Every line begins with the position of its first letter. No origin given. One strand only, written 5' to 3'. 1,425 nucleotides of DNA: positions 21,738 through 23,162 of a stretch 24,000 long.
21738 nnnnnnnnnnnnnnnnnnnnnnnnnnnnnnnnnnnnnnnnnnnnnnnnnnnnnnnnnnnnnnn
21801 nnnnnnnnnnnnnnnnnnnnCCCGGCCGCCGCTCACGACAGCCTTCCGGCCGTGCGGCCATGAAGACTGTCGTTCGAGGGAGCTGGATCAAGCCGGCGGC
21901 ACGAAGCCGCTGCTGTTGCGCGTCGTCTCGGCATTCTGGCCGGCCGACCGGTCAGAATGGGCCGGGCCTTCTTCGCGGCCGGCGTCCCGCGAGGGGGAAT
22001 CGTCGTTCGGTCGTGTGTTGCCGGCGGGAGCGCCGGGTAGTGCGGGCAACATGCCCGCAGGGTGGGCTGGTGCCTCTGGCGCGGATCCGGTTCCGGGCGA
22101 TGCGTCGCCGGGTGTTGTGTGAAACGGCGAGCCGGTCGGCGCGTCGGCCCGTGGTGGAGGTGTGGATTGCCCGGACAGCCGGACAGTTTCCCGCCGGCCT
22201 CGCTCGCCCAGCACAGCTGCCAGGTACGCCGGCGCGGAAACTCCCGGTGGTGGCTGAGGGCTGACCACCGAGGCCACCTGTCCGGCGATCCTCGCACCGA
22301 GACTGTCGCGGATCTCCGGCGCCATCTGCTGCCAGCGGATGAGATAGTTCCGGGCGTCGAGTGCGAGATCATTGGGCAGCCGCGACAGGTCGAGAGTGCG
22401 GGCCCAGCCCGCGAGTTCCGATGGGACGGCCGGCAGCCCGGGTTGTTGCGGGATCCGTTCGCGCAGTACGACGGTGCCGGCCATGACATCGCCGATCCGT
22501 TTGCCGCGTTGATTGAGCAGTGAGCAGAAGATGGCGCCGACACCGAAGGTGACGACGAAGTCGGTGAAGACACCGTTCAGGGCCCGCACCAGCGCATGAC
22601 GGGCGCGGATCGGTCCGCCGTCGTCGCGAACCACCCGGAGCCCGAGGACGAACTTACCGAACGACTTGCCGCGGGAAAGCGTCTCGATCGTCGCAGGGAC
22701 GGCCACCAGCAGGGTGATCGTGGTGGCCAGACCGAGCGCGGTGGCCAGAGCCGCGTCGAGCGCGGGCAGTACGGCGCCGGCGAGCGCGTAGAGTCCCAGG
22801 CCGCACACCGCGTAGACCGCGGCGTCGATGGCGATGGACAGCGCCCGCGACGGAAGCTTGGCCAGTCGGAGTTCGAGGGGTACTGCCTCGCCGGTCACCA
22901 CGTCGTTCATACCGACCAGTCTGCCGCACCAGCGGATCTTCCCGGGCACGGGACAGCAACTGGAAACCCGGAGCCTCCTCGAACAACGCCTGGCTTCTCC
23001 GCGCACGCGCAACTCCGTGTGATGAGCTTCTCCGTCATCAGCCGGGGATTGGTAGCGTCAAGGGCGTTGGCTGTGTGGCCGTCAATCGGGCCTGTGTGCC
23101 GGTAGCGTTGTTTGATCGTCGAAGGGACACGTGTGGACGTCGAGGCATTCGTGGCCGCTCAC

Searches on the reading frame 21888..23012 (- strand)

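Call 114: search_protein_families(library=pfam, proteins=[window:21888-23012:-], max_evalue=0.001)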
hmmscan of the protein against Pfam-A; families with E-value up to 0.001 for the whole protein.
window:21888-23012:- (374 aa): 1 family
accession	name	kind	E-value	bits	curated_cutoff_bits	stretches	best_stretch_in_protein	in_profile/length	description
PF06271.18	RDD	-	1.8e-12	48.2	24.1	1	51-179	2-137/137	RDD family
